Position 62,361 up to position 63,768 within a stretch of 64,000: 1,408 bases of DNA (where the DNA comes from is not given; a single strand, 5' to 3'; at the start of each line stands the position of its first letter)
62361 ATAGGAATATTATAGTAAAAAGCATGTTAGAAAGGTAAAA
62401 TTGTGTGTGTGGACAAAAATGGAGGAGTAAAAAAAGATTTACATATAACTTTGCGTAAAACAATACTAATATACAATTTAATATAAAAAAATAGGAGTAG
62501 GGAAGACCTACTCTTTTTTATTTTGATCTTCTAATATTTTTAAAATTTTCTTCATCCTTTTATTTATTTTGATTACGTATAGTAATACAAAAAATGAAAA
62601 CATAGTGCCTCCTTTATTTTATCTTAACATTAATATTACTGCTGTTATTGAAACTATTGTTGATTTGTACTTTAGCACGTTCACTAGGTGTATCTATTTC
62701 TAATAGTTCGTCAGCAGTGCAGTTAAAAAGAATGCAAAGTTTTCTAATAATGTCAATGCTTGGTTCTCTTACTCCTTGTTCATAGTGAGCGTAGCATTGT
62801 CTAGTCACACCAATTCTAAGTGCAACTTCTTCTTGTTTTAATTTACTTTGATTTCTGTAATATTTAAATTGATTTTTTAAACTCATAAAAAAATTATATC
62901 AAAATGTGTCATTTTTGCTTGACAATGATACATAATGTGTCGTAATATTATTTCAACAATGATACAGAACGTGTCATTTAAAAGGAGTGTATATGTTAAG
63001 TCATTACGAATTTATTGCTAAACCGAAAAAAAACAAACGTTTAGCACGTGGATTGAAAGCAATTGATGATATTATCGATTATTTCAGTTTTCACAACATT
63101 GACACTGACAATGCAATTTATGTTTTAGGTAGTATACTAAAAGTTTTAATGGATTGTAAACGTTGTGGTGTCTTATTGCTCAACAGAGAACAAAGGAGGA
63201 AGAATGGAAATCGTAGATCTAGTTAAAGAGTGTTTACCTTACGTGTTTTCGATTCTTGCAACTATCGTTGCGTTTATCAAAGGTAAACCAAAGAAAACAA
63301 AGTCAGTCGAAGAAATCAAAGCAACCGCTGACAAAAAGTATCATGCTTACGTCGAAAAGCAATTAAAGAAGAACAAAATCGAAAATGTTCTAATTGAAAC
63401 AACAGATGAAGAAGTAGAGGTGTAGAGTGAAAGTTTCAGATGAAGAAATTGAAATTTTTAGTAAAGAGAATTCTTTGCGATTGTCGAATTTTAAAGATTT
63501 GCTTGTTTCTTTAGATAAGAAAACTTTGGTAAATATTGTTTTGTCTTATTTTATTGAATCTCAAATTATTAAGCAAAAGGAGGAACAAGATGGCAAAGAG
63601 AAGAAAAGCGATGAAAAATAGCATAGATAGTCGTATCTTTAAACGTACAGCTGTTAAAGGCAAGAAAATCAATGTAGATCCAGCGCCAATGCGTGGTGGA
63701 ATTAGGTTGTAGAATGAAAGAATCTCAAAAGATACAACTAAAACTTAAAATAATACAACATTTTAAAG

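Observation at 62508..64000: Integrase-less temperate element at the window edge with Microviridae-like small genes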

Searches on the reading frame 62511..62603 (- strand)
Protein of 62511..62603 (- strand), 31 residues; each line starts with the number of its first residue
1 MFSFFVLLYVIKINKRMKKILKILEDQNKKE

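Call 76: search_protein_families(library=phrogs, proteins=[window:62511-62603:-], max_evalue=0.01)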
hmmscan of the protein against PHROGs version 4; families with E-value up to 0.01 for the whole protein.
seq(31 aa): 0 families

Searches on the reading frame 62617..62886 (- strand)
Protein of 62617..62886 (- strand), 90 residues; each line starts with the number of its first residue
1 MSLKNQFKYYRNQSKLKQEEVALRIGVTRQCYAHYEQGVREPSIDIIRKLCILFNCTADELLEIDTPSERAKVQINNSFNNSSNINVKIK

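Call 3: search_protein_families(library=phrogs, proteins=[window:62617-62886:-], max_evalue=1)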
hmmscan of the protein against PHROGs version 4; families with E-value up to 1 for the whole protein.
seq(90 aa): 26 families (the best 25 are shown)
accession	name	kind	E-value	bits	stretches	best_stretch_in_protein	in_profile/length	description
phrog_8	-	transcription regulation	2.6e-12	47.9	1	1-68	75-142/346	transcriptional regulator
phrog_3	-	transcription regulation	2.2e-11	45.2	1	1-70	87-154/430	transcriptional repressor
phrog_4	-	transcription regulation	1e-07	32.3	1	2-74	136-204/400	transcriptional repressor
phrog_1373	-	transcription regulation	3.7e-07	31.3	1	4-76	65-137/166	transcriptional regulator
phrog_7241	-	transcription regulation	1.2e-06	29.6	1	7-62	66-121/122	transcriptional regulator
phrog_2439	-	transcription regulation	3.3e-06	27.2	1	7-71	12-76/367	transcriptional regulator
phrog_2967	-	transcription regulation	1.1e-05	26.1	1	6-80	14-88/225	transcriptional regulator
phrog_2104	-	unknown function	2.9e-05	25.2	1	7-52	44-89/103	-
phrog_2328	-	transcription regulation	8.7e-05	23.3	1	9-68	22-81/128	transcriptional repressor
phrog_24334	-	unknown function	0.00017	22.6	1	25-65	29-66/190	-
phrog_7396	-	unknown function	0.00017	22.3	1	7-71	20-87/227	-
phrog_4836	-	transcription regulation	0.00022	21.8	1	3-53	76-127/194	CII-like regulator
phrog_6962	-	unknown function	0.00029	22.1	1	7-49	6-49/73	-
phrog_7950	-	transcription regulation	0.00065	20.7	1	5-37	10-42/68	transcriptional repressor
phrog_5823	-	transcription regulation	0.00086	19.5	1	1-67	5-72/404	transcriptional regulator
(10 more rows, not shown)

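Call 4: search_protein_families(library=pfam, proteins=[window:62617-62886:-], max_evalue=1)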
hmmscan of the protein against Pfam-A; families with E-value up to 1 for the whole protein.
seq(90 aa): 5 families
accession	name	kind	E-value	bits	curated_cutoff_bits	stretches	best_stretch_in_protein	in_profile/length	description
PF01381.28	HTH_3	-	6.5e-15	55.3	23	1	8-61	2-55/55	Helix-turn-helix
PF12844.13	HTH_19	-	3.6e-09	36.8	30.2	1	8-62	5-59/64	Helix-turn-helix domain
PF13560.12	HTH_31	-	3e-08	34.3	27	1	8-61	7-61/64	Helix-turn-helix domain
PF13443.12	HTH_26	-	1.5e-05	25.6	22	1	12-65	7-61/63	Cro/C1-type HTH DNA-binding domain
PF15731.11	MqsA_antitoxin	-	0.01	16.4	30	1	10-53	77-120/131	Antitoxin component of bacterial toxin-antitoxin system, MqsA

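Call 72: search_dna_similar(query=window:62617-62886:-, collection=phages, mode=protein, max_evalue=0.0001, max_rows=40)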
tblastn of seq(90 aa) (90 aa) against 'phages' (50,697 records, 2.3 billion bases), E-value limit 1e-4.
Records with a match: 46; places in all: 47; records where one place covers at least 80% of the query: 3.
Best place of each record, by identity: 60-80% 1; <60% 45.
By first word of the organism name: Bacillus 14; Streptococcus 7; Lactobacillus 4; Bacteriophage 4; Enterococcus 2; Marinitoga 2; Lacticaseibacillus 2; Staphylococcus 2; bajarodmic 1; Clostridioides 1; and 7 more.
By host as written in the record: - 6; Bacillus megaterium Km 5; Bacillus megaterium 4; Lactobacillus sp. 2; Bacillus megaterium str. ATCC 43725 2; Streptococcus pneumoniae 10B01058 2; Staphylococcus aureus 2; Lactobacillus helveticus 2; and 19 more.
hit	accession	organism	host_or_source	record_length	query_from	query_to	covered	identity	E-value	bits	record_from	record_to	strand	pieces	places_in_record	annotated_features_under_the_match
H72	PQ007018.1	bajarodmic virus 781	Dipodomys merriami feces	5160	3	90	98%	61.4%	1e-24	100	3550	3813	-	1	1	none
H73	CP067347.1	Clostridioides phage ES-S-0107-01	Clostridioides sp. ES-S-0107-01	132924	2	68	74%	47.8%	2e-10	61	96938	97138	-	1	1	record has no annotation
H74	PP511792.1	Dulem virus 33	Propithecus coquereli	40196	7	72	73%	39.4%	1e-7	52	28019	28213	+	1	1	HTH XrE protein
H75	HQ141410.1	Lactobacillus phage LF1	Lactobacillus sp.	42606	11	69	66%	43.3%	7e-5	45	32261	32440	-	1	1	xre family toxin-antitoxin system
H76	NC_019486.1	Lactobacillus phage LF1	Lactobacillus sp.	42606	11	69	66%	43.3%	7e-5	45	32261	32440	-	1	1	helix-turn-helix transcriptional regulator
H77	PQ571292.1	Enterococcus phage EG-TP1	Enterococcus gallinarum BBC_KY_5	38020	11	61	57%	47.1%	1e-5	47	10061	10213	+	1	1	DNA binding protein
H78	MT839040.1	Bacteriophage sp.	human fecal samples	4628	11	62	58%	46.2%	2e-7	52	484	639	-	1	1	record has no annotation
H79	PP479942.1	Faecalibacterium phage Lelie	Faecalibacterium sp. L2-61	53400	11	62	58%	46.2%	2e-7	52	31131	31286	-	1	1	hypothetical protein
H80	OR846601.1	Enterococcus phage Efs 1-1-1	Enterococcus faecalis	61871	1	67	74%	35.8%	8e-5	44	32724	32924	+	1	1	record has no annotation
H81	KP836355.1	Marinitoga camini virus 1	Marinitoga camini 1197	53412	3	65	70%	38.1%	1e-6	49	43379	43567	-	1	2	transcriptional regulator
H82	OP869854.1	Lacticaseibacillus phage R26.26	Lacticaseibacillus rhamnosus LMG 23551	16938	1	64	71%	35.9%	2e-5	46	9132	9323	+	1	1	hypothetical protein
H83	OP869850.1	Lacticaseibacillus phage R24.2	Lacticaseibacillus rhamnosus LMG 23327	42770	1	64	71%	35.9%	2e-5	46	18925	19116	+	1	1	hypothetical protein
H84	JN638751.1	Bacillus phage G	Bacillus megaterium str. ATCC 43725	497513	6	64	66%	39.0%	1e-6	50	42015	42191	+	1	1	62: gp62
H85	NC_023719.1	Bacillus phage G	Bacillus megaterium str. ATCC 43725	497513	6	64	66%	39.0%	1e-6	50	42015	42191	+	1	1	62: transcriptional regulator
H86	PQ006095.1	bajarodcaudo virus 4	Peromyscus fraterculus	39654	5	73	77%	33.3%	3e-5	46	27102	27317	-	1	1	none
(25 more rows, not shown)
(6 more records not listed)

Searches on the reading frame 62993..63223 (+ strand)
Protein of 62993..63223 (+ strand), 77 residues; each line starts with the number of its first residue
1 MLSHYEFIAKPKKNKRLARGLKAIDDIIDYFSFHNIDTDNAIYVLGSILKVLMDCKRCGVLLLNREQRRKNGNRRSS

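Call 3: search_protein_families(library=phrogs, proteins=[window:62993-63223:+], max_evalue=1)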
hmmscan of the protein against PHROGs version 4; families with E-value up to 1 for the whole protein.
seq(77 aa): 2 families
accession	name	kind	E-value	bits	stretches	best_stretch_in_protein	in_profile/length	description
phrog_37141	-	unknown function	0.045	14.8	1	9-38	125-154/189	-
phrog_11459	-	unknown function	0.058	14.9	1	23-68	3-47/99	-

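Call 4: search_protein_families(library=pfam, proteins=[window:62993-63223:+], max_evalue=1)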
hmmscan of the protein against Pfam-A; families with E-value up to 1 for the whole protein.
seq(77 aa): 0 families

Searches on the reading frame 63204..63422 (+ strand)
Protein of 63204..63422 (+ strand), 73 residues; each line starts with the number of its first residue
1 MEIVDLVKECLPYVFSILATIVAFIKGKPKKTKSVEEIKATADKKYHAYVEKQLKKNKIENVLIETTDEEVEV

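Call 3: search_protein_families(library=phrogs, proteins=[window:63204-63422:+], max_evalue=1)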
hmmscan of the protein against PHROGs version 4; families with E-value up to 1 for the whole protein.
seq(73 aa): 0 families

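Call 4: search_protein_families(library=pfam, proteins=[window:63204-63422:+], max_evalue=1)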
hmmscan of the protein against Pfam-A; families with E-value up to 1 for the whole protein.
seq(73 aa): 1 family
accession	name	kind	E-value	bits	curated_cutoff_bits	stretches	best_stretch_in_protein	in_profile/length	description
PF12357.13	PLD_C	-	0.087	13.1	27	1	28-56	6-34/72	Phospholipase D C terminal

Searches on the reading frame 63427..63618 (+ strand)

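Call 3: search_protein_families(library=phrogs, proteins=[window:63427-63618:+], max_evalue=1)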
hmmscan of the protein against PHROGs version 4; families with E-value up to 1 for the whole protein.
seq(64 aa): 2 families
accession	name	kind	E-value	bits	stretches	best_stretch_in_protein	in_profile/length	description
phrog_6473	-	unknown function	0.028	15.6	1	2-24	54-76/78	-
phrog_36389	-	unknown function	0.033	15.2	1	1-17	52-68/68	-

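Call 4: search_protein_families(library=pfam, proteins=[window:63427-63618:+], max_evalue=1)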
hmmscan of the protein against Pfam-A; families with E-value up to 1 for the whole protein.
seq(64 aa): 3 families
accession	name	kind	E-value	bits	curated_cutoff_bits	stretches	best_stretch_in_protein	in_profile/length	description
PF24723.1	DUF7675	-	0.01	16.1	27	1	2-20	41-59/65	Family of unknown function (DUF7675)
PF21756.2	DacZ_T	-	0.029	14.9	27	1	10-52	41-85/106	Probable sensor domain DacZ_T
PF24406.1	nSTAND_NTPase4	-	0.1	13.2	27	0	35-53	25-43/58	Novel STAND NTPase 4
